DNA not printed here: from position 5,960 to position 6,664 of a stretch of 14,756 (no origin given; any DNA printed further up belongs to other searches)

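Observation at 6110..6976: Panacea (DUF4065) antitoxin paired with an unrecognised 134-aa partner: candidate new toxin or defence cargo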

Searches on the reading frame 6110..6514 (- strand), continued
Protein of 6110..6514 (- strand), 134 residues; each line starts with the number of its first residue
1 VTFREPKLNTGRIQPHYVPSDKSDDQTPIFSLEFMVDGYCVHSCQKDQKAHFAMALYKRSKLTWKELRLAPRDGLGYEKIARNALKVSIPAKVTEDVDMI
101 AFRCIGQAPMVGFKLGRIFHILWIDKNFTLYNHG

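Call 39: search_dna_similar(query=window:6110-6514:-, collection=phages, mode=protein, max_evalue=0.001, max_rows=30)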
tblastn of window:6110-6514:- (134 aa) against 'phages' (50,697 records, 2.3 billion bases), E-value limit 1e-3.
Records with a match: 12; places in all: 12; records where one place covers at least 80% of the query: 12.
Best place of each record, by identity: <60% 12.
By first word of the organism name: Pseudomonas 7; Escherichia 3; Salmonella 2.
By host as written in the record: Pseudomonas aeruginosa 7; Salmonella serovar Haardt 2; Escherichia coli 1; Escherichia coli K88 cvcc83902 1; Escherichia coli APEC DE205B 1.
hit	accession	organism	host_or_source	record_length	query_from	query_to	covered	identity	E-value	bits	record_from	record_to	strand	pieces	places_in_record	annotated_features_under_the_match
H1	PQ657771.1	Escherichia phage EC.P3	Escherichia coli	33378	20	133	85%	50.9%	3e-34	130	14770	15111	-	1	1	hypothetical protein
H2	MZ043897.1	Escherichia phage E212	Escherichia coli K88 cvcc83902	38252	20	133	85%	50.9%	3e-34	130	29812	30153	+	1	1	hypothetical protein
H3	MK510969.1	Pseudomonas phage vB_Pae_CF60a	Pseudomonas aeruginosa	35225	18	134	87%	47.0%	8e-36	135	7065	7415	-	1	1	hypothetical protein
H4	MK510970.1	Pseudomonas phage vB_Pae_CF67a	Pseudomonas aeruginosa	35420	18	134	87%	47.0%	8e-36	135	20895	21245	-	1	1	hypothetical protein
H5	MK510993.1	Pseudomonas phage vB_Pae_BR201a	Pseudomonas aeruginosa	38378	18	134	87%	47.0%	8e-36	135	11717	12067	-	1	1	hypothetical protein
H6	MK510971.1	Pseudomonas phage vB_Pae_CF79a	Pseudomonas aeruginosa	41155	18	134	87%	47.0%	8e-36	135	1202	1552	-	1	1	hypothetical protein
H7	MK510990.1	Pseudomonas phage vB_Pae_BR133a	Pseudomonas aeruginosa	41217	18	134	87%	47.0%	8e-36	135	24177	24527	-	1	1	hypothetical protein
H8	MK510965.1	Pseudomonas phage vB_Pae_CF34a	Pseudomonas aeruginosa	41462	18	134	87%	47.0%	8e-36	135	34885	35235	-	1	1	hypothetical protein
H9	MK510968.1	Pseudomonas phage vB_Pae_CF55b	Pseudomonas aeruginosa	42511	18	134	87%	47.0%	8e-36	135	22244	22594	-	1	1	hypothetical protein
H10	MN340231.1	Escherichia phage phiv205-1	Escherichia coli APEC DE205B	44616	6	133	96%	42.6%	3e-29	116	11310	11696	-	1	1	hypothetical protein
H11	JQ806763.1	Salmonella phage vB_SemP_Emek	Salmonella serovar Haardt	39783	6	133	96%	41.9%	1e-28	114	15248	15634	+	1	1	hypothetical protein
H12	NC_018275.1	Salmonella phage vB_SemP_Emek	Salmonella serovar Haardt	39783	6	133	96%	41.9%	1e-28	114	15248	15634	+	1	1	hypothetical protein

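Call 40: get_annotated_region(hit=H12, flank=4000)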
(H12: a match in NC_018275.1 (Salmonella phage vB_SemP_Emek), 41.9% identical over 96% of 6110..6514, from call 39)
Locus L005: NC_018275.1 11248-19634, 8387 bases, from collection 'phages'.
description: Salmonella phage vB_SemP_Emek, complete genome.
organism: Salmonella phage vB_SemP_Emek (NCBI taxid 1168548)
taxonomy: Viruses; Duplodnaviria; Heunggongvirae; Uroviricota; Caudoviricetes; Lederbergvirus
host: Salmonella serovar Haardt; source: sewage; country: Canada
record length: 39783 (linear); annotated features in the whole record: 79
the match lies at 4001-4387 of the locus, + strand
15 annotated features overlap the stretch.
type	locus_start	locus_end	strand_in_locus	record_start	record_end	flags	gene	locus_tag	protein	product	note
CDS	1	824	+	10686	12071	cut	-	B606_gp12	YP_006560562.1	released from the phage upon host infection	similar to N-terminus of NP_059637.1 injection protein [Enterobacteria phage P22] and whole of YP_516198.1 hypothetical ...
CDS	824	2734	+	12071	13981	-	-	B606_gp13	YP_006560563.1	DNA transfer protein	similar to N-terminus of YP_516199.1 phage DNA transfer protein [Sodalis phage phiSG1] and C-terminus of YP_063718.1 ...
CDS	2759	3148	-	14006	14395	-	-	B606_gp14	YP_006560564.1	hypothetical protein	similar to NP_958214.1 gene 38 protein [Enterobacteria phage Sf6]; orf129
CDS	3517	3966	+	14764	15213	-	-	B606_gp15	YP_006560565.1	DUF4065 domain-containing protein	orf149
CDS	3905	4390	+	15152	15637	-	-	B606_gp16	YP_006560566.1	hypothetical protein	orf161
regulatory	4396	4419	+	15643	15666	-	-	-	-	terminator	rho-independent terminator; discovered using MFOLD 3.2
CDS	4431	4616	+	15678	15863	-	-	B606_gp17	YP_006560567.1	hypothetical protein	orf61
CDS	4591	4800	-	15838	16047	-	-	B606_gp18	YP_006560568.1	hypothetical protein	orf69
CDS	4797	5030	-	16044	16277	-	-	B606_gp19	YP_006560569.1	hypothetical protein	orf77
CDS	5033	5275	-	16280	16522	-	mnt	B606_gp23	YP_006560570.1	partition protein ATPase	similar to N-terminus of NP_059641.1 Mnt [Enterobacteria phage P22]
CDS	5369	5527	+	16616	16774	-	arc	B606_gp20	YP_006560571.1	Arc-like repressor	similar to NP_059642.1 Arc [Enterobacteria phage P22]; motifs: pfam03869; transcriptional repressor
CDS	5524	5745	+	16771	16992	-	-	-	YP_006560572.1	hypothetical protein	orf73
CDS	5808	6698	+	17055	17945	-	ant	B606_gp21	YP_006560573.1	KilA-N domain-containing protein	similar to C-terminus of NP_059643.1 Ant [Enterobacteria phage P22] (Defective?); motifs: COG3561, phage anti-repressor ...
regulatory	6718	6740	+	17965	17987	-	-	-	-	terminator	rho-independent terminator; discovered using MFOLD 3.2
CDS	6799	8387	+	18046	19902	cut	-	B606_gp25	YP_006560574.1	tail fiber protein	similar to N-terminus of NP_059644.1 tailspike protein [Enterobacteria phage P22]; motifs: pfam09008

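Call 45: find_related_loci(query=A1, collection=genome_contigs, flank=3000)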
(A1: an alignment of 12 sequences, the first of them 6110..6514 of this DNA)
Query A1 (134 aa) in genome_contigs; peptide patterns used: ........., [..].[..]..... (x = any residue, [..] = any of these).
96 stretches matched a pattern; 12 encode a relative of the query (tblastn E <= 1e-3); 12 distinct loci.
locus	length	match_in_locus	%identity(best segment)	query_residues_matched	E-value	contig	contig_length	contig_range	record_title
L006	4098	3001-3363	50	12-134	3e-40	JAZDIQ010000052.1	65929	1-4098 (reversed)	MAG: Pseudomonadota bacterium isolate MEGAHIT-group-0.413 k141_4540630, whole genome shotgun sequence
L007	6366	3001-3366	52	15-134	5e-39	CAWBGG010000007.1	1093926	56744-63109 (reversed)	MAG: uncultured delta proteobacterium isolate MFD09222.bin.1.50 genome assembly, contig: contig_93721, whole genome shot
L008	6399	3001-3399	46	3-134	5e-39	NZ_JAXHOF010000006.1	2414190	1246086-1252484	MAG: Sphaerotilus sp. isolate Salar_de_Ascotan_water_MAG_AWA25 contig_262_polypolish, whole genome shotgun sequence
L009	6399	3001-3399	44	3-134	4e-38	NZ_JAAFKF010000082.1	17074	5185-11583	MAG: Sphaerotilus sp. isolate bin69.metabat.ball.156 WN_Sphaerotilus_2_scaffold_82, whole genome shotgun sequence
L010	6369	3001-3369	46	11-133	5e-37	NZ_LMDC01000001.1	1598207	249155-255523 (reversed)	Pelomonas sp. Root1217 contig_1, whole genome shotgun sequence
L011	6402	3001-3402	44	1-133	1e-35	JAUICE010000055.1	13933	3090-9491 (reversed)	MAG: Gammaproteobacteria bacterium isolate 7_bin.12 NODE_3807_length_13933_cov_1.110821, whole genome shotgun sequence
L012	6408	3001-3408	39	1-133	6e-33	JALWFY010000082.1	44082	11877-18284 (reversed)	MAG: Desulfohalobiaceae bacterium isolate T11_metabat2_scaf2bin.110 T11_NODE_194_length_44082_cov_10.332749, whole genom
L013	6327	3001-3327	50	28-134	1e-32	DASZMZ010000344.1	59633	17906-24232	MAG TPA_asm: Candidatus Sulfopaludibacter sp. isolate SMAG_U5904 k141_4624186, whole genome shotgun sequence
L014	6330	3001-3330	45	29-134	3e-30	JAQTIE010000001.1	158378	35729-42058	Neisseriaceae bacterium ESL0693 ESL0693_1, whole genome shotgun sequence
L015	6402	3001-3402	39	1-133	5e-29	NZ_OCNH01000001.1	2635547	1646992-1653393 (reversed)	Spirosoma fluviale strain DSM 29961, whole genome shotgun sequence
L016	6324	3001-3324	40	21-128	3e-25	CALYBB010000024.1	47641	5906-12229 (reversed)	MAG: uncultured Alphaproteobacteria bacterium isolate E04__bin174 genome assembly, contig: E04__k127_7816102, whole geno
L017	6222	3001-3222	55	63-134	7e-24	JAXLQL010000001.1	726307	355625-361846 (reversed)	MAG: Bryobacteraceae bacterium isolate STL-ACI2 C1.117.fa-1, whole genome shotgun sequence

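Call 46: find_related_loci(query=A1, collection=viral_contigs, flank=5000)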
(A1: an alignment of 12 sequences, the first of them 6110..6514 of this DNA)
Query A1 (134 aa) in viral_contigs; peptide patterns used: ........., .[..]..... (x = any residue, [..] = any of these).
105 stretches matched a pattern; 16 encode a relative of the query (tblastn E <= 1e-3); 16 distinct loci.
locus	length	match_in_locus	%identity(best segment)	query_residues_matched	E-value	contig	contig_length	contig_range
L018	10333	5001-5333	56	23-133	1e-44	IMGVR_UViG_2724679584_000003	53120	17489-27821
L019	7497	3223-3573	47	18-134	5e-40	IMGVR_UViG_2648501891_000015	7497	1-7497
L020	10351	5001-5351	47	18-134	5e-40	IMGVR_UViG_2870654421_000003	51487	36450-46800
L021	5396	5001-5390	43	4-134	4e-40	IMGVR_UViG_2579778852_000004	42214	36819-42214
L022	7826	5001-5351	47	18-134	5e-40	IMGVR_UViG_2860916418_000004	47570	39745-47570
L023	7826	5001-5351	47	18-134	5e-40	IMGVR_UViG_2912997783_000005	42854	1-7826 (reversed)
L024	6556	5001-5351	47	18-134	5e-40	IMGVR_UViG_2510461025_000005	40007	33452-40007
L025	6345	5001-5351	47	18-134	5e-40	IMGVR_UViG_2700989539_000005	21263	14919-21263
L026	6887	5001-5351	47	18-134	5e-40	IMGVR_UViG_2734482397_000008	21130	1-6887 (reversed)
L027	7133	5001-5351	47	18-134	5e-40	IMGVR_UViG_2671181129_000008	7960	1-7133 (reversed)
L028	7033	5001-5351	47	18-134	5e-40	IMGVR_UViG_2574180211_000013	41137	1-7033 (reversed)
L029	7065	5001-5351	47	18-134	5e-40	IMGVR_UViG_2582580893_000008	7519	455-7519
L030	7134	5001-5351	47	18-134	5e-40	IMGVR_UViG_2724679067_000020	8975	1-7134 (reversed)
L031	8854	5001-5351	47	18-134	5e-40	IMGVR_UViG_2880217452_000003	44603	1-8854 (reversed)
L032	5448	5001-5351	47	18-134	5e-40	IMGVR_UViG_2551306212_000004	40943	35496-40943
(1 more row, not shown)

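Call 57: search_protein_families(library=ncbifam, alignment_id=A2, max_evalue=0.1)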
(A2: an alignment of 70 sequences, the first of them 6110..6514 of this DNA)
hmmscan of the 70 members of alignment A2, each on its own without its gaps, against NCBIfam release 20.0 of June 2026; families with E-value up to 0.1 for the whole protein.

A. member 1, window:6110-6514:- (134 aa): 1 family
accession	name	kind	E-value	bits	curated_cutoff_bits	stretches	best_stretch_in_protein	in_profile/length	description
NF046006.1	MAG6450_fam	subfamily_domain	0.01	16.4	40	1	37-128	11-99/103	MAG6450 family protein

B. families by the number of members that match (of 70 scanned): 5 families
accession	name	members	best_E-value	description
NF046006.1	MAG6450_fam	53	2e-11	MAG6450 family protein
TIGR01642.1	U2AF_lg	1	0.066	U2 snRNP auxilliary factor, large subunit, splicing factor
NF009157.0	PRK12497.4-3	1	0.079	YraN family protein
NF047408.1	SA0632_fam_LP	1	0.081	SA0632 family lipoprotein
NF053773.1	BSAP5i_fam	1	0.084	BSAP-5i family immunity protein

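Call 58: predict_structure(alignment_id=A2)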
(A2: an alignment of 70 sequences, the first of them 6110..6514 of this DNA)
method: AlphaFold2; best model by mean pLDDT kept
length: 134 residues; sequences in the alignment: 70
mean_pLDDT: 90.7   pTM: 0.78
mean pLDDT of the five models: 90.7, 90.6, 90.3, 90.2, 89.0
residues with pLDDT >= 90: 109; 70-90: 8; 50-70: 17; < 50: 0
segments of 3 or more residues with pLDDT < 50: none
pLDDT, mean of each block of 10 residues (from residue 1): 68 62 88 96 98 98 97 96 95 93 97 96 97 86
secondary structure, 60 per line:
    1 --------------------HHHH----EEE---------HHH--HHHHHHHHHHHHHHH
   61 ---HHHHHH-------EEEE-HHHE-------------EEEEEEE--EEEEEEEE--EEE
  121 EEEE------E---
elements in order: H21-24 E29-31 H46-60 H64-69 E77-80 E99-105 E108-115 E118-124

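Call 61: fold_search(model_id=the predicted structure, library=pdb)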
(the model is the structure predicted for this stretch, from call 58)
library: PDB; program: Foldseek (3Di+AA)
matches with E <= 10: 198; with E <= 0.001: 0
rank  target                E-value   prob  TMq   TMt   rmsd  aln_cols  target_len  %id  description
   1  1wmi_A                7.3e-02  0.93  0.42  0.59   4.4       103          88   18  Crystal structure of archaeal RelE-RelB complex from Pyrococcus horikoshii OT3 (released 2005-03-15)
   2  7xbj_B                1.9e-01  0.72  0.38  0.21   5.1       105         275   12  Txp40, an insecticidal toxin protein from Xenorhabdus nematophila (released 2023-03-29)
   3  7v6w_F                6.5e-01  0.33  0.38  0.53   5.8       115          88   12  Crystal structure of heterohexameric Sa2YoeB-Sa2YefM complex bound to 26bp-DNA (released 2021-12-15)
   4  5mje_A                7.9e-01  0.11  0.29  0.33   9.8       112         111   12  Crystal structure of the HigB2 toxin in complex with Nb8 (released 2017-04-05)
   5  7v6w_E                1.0e+00  0.23  0.39  0.53   5.2       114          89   12  Crystal structure of heterohexameric Sa2YoeB-Sa2YefM complex bound to 26bp-DNA (released 2021-12-15)
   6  8yxv_E                1.0e+00  0.21  0.36  0.52   6.1       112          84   13  Toxin-antitoxin complex from Streptococcus pneumoniae (released 2025-04-09)
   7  5ja9_D                1.0e+00  0.11  0.27  0.33   9.9       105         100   15  Crystal structure of the HigB2 toxin in complex with Nb6 (released 2017-04-05)
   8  8ain_B                1.0e+00  0.05  0.21  0.24  11.8       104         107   17  MCUGI SAUNG complex (released 2023-06-21)
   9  7rll_B                1.0e+00  0.04  0.14  0.11  10.8       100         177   13  Crystal structure of ARF3 from Candida albicans in complex with guanosine-3'-monophosphate-5'-diphosphate (released 2021-08-11)
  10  4mcx_D                1.1e+00  0.11  0.28  0.38   9.2       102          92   10  P. vulgaris HIGBA structure, crystal form 2 (released 2013-12-11)
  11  7v5y_E                1.2e+00  0.08  0.18  0.26   9.5        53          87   17  Crystal structure of hexameric complex of Sa2YoeB-Sa2YefM toxin-antitoxin from Staphylococcus aureus (released 2021-12-15)
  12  3fyu_H                1.2e+00  0.04  0.19  0.10  11.9       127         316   10  Crystal structure of acetyl xylan esterase from Bacillus pumilus obtained in presence of D-xylose and sodium acetate (released 2010-01-26)
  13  9lew_B                1.4e+00  0.30  0.44  0.59   4.6       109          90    6  The crystal structure of DinJ-YafQ complex from Vibrio cholerae (released 2025-07-30)
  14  3oei_C                1.4e+00  0.23  0.39  0.55   5.3       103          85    6  Crystal structure of Mycobacterium tuberculosis RelJK (Rv3357-Rv3358-RelBE3) (released 2011-03-16)
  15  1odt_C                1.4e+00  0.02  0.15  0.08  14.5        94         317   14  cephalosporin C deacetylase mutated, in complex with acetate (released 2003-07-10)
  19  6n90_B                1.7e+00  0.18  0.39  0.53   4.8       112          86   10  YoeB/ParE toxin from Agrobacterium tumefaciens (released 2019-11-06)
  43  6x0a_C                3.7e+00  0.08  0.33  0.44   6.9       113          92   12  X-ray structure of a chimeric ParDE toxin-antitoxin complex from Mesorhizobium opportunistum (released 2020-11-25)
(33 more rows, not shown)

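Call 62: fold_search(model_id=the predicted structure, library=viral)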
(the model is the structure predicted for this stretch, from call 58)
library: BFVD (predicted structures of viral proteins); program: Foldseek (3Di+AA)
matches with E <= 10: 163; with E <= 0.001: 0
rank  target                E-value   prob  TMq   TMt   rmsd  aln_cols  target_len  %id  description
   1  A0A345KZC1            1.3e-01  0.77  0.41  0.43   6.2       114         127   10  (no name in the UniProt tables at hand)
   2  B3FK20                6.5e-01  0.05  0.15  0.16  12.4        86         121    8  Uncharacterized protein [Pseudomonas phage 201phi2-1]
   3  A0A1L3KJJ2            1.0e+00  0.09  0.19  0.08   3.9        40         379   15  (no name in the UniProt tables at hand)
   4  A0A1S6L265            1.2e+00  0.04  0.18  0.08  10.6        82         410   13  (no name in the UniProt tables at hand)
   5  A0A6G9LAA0            1.4e+00  0.05  0.18  0.21   6.6        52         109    6  Uncharacterized protein [Salmonella phage bering]
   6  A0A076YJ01            1.4e+00  0.03  0.17  0.20  13.9        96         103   10  Uncharacterized protein [Rhizobium phage vB_RleM_P10VF]
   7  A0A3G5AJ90            1.5e+00  0.03  0.18  0.07  20.1       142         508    9  DUF7275 domain-containing protein [Sylvanvirus sp.]
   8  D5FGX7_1              1.6e+00  0.02  0.13  0.03   9.3        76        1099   12  RNA-directed RNA polymerase L [Paraavulavirus wisconsinense]
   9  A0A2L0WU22            1.6e+00  0.01  0.10  0.07  10.7        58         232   14  Oxoc46 [Oxyplax ochracea nucleopolyhedrovirus]
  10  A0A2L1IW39            1.8e+00  0.06  0.24  0.25   8.8       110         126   12  Uncharacterized protein [Streptomyces phage BillNye]
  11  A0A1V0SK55            1.8e+00  0.04  0.14  0.11   4.3        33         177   12  Uncharacterized protein [Klosneuvirus KNV1]
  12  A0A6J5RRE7            1.8e+00  0.02  0.13  0.20  10.7        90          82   16  Uncharacterized protein [uncultured Caudovirales phage]
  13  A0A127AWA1            1.8e+00  0.02  0.17  0.12  16.3       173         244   11  Uncharacterized protein [Bacillus phage SP-15]
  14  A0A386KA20            1.9e+00  0.15  0.32  0.51   5.0        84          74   11  (no name in the UniProt tables at hand)
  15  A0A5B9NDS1            2.1e+00  0.06  0.19  0.05   5.1        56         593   12  (no name in the UniProt tables at hand)
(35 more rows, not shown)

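Call 75: get_annotated_region(hit=H10, flank=3500)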
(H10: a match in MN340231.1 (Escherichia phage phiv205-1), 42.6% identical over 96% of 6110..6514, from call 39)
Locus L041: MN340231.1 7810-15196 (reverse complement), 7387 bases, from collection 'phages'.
description: Escherichia phage phiv205-1, complete genome.
organism: Escherichia phage phiv205-1 (NCBI taxid 2663260)
taxonomy: Viruses; Duplodnaviria; Heunggongvirae; Uroviricota; Caudoviricetes; Lederbergvirus
host: Escherichia coli APEC DE205B; source: -; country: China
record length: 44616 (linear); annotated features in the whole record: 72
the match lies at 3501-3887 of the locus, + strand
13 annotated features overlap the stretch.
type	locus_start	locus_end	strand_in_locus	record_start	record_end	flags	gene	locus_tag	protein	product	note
CDS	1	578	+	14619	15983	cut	-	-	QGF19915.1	capsid scaffolding protein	PHAGE_Entero_UAB_Phi20_NC_031019: capsid scaffolding protein; PP_00017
CDS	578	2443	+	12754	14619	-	-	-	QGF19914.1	hypothetical protein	PHAGE_Entero_UAB_Phi20_NC_031019: hypothetical protein; PP_00016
CDS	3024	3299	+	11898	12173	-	-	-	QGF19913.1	hypothetical protein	PHAGE_Salmon_vB_SemP_Emek_NC_018275: hypothetical protein; PP_00015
CDS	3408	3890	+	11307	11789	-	-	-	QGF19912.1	hypothetical protein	PHAGE_Salmon_vB_SemP_Emek_NC_018275: hypothetical protein; PP_00014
CDS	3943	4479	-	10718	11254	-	-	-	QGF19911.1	head maturation protease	PHAGE_Strept_phi3396_NC_009018: head maturation protease; PP_00013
CDS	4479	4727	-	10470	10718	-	-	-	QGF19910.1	hypothetical protein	PHAGE_Entero_UAB_Phi20_NC_031019: hypothetical protein; PP_00012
CDS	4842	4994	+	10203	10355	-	-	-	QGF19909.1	Arc protein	PHAGE_Salmon_vB_SemP_Emek_NC_018275: Arc; PP_00011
CDS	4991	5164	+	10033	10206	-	-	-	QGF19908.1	hypothetical protein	-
CDS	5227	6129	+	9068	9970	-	-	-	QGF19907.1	hypothetical protein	PHAGE_Salmon_103203_sal5_NC_031946: hypothetical protein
CDS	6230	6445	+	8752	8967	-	-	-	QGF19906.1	bifunctional tail protein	PHAGE_Entero_Sf101_NC_027398: bifunctional tail protein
CDS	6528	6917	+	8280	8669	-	-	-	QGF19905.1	hypothetical protein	PHAGE_Pseudo_MD8_NC_031091: hypothetical protein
CDS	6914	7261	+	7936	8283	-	-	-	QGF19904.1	transposase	PHAGE_Stx2_c_1717_NC_011357: transposase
CDS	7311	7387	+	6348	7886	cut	-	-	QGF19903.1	transposase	PHAGE_Stx2_c_1717_NC_011357: transposase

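Call 76: get_annotated_region(hit=H1, flank=3500)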
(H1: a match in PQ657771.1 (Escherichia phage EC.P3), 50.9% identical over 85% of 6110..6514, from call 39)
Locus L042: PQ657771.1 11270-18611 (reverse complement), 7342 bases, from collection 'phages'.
description: Escherichia phage EC.P3, complete genome.
organism: Escherichia phage EC.P3 (NCBI taxid 3390898)
taxonomy: Viruses; Duplodnaviria; Heunggongvirae; Uroviricota; Caudoviricetes
host: Escherichia coli; source: pig farm waste water; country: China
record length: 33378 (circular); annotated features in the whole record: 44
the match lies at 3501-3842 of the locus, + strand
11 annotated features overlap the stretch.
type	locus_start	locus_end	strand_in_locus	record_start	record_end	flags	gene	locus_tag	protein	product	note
CDS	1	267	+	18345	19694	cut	-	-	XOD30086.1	hypothetical protein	-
CDS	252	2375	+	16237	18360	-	-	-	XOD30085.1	hypothetical protein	-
CDS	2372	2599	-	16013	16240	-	-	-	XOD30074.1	hypothetical protein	-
CDS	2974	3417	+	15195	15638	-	-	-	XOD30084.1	hypothetical protein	-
CDS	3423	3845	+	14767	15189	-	-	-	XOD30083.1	hypothetical protein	-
CDS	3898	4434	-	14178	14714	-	-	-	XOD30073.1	hypothetical protein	-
CDS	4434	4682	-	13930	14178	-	-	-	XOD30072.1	hypothetical protein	-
CDS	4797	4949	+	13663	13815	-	-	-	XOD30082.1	hypothetical protein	-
CDS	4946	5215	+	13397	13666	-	-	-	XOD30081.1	hypothetical protein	-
CDS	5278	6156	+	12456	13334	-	-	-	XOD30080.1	hypothetical protein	-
CDS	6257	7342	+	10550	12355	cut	-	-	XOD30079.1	hypothetical protein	-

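Call 77: get_annotated_region(hit=H3, flank=3500)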
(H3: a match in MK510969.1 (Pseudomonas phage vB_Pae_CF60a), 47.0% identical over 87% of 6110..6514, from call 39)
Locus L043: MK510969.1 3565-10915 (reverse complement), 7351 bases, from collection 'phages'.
description: Pseudomonas phage vB_Pae_CF60a, partial genome.
organism: Pseudomonas phage vB_Pae_CF60a (NCBI taxid 2563581)
taxonomy: Viruses; Duplodnaviria; Heunggongvirae; Uroviricota; Caudoviricetes
host: Pseudomonas aeruginosa; source: lung of cystic fibrosis patients; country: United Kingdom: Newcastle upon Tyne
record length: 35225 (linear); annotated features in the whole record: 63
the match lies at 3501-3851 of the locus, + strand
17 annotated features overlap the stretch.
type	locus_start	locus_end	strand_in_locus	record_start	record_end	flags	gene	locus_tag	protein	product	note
CDS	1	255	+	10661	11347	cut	-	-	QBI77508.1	hypothetical protein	-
CDS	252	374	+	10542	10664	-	-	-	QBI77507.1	hypothetical protein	-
CDS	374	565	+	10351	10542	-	-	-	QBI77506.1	hypothetical protein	-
CDS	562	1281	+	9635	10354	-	-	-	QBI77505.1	hypothetical protein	-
CDS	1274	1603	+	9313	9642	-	-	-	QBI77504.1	hypothetical protein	-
CDS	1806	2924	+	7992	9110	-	-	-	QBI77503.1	putative transposase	-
CDS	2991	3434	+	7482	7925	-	-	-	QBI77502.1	hypothetical protein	prophage ps3 protein 01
CDS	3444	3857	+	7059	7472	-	-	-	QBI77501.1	hypothetical protein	-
CDS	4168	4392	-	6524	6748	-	-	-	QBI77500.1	hypothetical protein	-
CDS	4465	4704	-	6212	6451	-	-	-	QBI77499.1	hypothetical protein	-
CDS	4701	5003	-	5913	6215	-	-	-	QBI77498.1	hypothetical protein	FIG00958463: hypothetical protein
CDS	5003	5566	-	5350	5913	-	-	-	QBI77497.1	hypothetical protein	-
CDS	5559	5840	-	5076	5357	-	-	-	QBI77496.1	hypothetical protein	FIG00956286: hypothetical protein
CDS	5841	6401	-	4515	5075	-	-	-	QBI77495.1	hypothetical protein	FIG00965686: hypothetical protein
CDS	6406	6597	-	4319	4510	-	-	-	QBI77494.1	hypothetical protein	-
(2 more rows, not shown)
